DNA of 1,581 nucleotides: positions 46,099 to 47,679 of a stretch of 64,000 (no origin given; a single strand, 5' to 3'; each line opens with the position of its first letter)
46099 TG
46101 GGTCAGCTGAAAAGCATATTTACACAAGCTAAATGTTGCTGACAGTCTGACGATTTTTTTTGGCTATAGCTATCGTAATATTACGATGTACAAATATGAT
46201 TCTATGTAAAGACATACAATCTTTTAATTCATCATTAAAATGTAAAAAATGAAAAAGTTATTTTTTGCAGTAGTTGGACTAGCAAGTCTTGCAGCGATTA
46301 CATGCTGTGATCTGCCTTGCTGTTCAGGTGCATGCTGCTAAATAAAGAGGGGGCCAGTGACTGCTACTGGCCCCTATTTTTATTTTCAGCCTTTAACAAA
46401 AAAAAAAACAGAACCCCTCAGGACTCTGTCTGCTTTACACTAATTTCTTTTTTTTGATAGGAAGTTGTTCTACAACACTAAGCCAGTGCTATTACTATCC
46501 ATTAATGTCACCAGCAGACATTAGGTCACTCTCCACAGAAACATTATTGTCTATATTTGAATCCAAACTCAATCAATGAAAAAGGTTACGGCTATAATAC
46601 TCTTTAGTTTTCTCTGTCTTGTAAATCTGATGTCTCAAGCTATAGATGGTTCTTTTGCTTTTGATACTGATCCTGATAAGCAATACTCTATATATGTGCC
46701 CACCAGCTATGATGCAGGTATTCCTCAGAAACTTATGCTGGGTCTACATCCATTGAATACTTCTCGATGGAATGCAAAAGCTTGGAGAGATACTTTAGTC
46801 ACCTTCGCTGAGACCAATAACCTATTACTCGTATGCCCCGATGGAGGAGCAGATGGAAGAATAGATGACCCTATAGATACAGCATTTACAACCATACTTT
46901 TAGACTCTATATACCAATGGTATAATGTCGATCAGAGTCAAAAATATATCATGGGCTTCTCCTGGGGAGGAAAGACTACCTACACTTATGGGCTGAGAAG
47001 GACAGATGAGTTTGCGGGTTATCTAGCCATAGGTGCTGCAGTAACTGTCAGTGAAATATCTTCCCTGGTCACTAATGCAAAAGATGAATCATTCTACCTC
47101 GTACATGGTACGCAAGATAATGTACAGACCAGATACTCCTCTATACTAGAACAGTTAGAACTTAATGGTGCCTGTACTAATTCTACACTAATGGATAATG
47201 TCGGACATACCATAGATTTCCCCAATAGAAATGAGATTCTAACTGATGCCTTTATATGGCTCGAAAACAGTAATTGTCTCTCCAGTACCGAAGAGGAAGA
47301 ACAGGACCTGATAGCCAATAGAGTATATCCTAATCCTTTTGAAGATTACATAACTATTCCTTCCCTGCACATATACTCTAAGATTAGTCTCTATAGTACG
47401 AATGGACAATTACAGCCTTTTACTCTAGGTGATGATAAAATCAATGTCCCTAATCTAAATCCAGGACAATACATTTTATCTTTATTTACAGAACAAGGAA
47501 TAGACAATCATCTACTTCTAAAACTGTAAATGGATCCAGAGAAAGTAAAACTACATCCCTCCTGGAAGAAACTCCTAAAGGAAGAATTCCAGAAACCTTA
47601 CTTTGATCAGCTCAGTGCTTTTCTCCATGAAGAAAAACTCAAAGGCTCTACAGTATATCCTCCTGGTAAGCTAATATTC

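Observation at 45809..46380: ArsR/SmtB-type sensor plus an unannotated 30-codon gene for a CC-x3-CC-x3-CC micro-protein, both preceded by the same 16-bp palindrome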

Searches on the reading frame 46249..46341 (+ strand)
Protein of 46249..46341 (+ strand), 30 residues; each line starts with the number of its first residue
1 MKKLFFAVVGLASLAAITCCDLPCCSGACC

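Call 5: search_protein_families(library=pfam, proteins=[window:46249-46341:+], max_evalue=0.01)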
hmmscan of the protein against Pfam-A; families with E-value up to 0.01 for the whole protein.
window:46249-46341:+ (30 aa): 0 families

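Call 6: search_protein_families(library=ncbifam, proteins=[window:46249-46341:+], max_evalue=1)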
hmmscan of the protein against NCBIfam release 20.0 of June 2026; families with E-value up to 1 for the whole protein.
window:46249-46341:+ (30 aa): 2 families
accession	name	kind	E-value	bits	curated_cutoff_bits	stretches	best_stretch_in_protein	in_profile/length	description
NF050142.1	PG1828_fam_lipo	equivalog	0.015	16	50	1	1-19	1-19/59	PG1828 family lipoprotein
TIGR04429.1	Phr_nterm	subfamily_domain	0.078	13.5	25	1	1-17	1-17/28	Phr family secreted Rap phosphatase inhibitor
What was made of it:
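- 46249..46302 (+): Micro-ORF codons 1-18: MKK plus a 15-residue hydrophobic stretch, a predicted Sec signal peptide (possibly a lipoprotein signal). NCBIfam gives a weak N-terminal match to a lipoprotein family, E 0.015 (call 6).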

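Call 33: find_related_loci(query=A3, collection=metagenome_contigs, flank=2500)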
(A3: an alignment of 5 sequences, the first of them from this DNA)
Query A3 (30 aa) in metagenome_contigs; peptide patterns used: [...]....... (x = any residue, [..] = any of these).
95 stretches matched a pattern; 5 encode a relative of the query (tblastn E <= 1e-3); 5 distinct loci.
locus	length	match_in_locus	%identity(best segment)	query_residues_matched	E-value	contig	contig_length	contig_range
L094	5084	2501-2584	50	3-30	1e-6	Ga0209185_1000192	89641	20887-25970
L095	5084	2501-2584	50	3-30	1e-6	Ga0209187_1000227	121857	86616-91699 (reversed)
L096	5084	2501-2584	50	3-30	2e-6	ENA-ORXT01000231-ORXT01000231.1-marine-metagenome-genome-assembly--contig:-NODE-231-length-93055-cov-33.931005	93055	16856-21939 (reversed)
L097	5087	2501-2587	53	1-30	7e-6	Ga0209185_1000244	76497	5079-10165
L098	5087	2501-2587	53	1-30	7e-6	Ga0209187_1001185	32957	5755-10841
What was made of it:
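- Tried and rejected: It succeeded with five peptides (call 33).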

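Call 37: search_protein_representatives(protein=window:46249-46338:+)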
Query: 30 residues. Proteins with E-value up to 0.001 (for the whole library): 2; up to 1e-10: 1; up to 1e-30: 0. The best 2 are listed.
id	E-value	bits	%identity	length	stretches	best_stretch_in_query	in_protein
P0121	4.4e-16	71.2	62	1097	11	9-27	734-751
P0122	5.3e-06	41.0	73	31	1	1-30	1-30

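Call 47: list_cluster_members(proteins=[P0122, P0001, P0007, P0005, P0008, window:46249-46338:+, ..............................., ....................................])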
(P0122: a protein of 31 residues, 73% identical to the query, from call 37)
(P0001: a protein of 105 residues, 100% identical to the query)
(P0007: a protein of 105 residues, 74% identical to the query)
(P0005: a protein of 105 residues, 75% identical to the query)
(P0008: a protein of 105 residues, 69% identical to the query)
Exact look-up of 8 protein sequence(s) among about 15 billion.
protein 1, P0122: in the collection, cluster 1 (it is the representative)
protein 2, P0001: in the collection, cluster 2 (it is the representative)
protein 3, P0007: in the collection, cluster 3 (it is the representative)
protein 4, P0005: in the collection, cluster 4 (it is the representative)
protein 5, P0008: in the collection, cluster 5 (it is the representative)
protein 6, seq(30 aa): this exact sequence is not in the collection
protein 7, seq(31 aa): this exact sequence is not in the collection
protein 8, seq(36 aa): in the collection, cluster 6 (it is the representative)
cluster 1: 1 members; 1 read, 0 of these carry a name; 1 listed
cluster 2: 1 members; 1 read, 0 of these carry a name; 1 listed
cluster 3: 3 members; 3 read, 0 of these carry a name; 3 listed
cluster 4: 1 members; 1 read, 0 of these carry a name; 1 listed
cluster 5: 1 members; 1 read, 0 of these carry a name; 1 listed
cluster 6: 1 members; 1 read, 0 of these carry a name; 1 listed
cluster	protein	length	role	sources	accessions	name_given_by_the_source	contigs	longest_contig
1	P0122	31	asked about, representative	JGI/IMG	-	-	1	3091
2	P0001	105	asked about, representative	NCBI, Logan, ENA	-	-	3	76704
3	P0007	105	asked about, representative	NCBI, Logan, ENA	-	-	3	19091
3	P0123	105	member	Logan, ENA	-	-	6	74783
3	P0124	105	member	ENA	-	-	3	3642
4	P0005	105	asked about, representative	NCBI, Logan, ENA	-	-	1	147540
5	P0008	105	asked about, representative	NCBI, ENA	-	-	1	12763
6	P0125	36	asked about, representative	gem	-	-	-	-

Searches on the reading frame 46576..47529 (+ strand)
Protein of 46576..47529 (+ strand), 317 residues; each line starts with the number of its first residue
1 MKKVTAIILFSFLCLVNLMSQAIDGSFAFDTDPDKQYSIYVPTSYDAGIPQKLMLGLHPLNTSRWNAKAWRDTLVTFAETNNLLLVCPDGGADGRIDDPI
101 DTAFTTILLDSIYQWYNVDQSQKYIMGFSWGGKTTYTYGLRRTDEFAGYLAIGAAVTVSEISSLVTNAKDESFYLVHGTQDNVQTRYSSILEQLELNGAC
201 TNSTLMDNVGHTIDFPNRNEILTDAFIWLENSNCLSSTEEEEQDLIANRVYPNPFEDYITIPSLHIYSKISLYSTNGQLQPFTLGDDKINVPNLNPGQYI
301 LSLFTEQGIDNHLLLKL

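Call 5: search_protein_families(library=pfam, proteins=[window:46576-47529:+], max_evalue=0.01)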
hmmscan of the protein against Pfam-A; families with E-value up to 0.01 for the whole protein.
window:46576-47529:+ (317 aa): 3 families
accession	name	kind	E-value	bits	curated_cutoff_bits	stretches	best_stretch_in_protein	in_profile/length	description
PF18962.6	Por_Secre_tail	-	3.8e-07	30.7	27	1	250-307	1-66/75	Secretion system C-terminal sorting domain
PF12146.15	Hydrolase_4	-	0.002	17.9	27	0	120-160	75-115/239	Serine aminopeptidase, S33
PF02230.22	Abhydrolase_2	-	0.0078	16.5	23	0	117-185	101-171/217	Phospholipase/Carboxylesterase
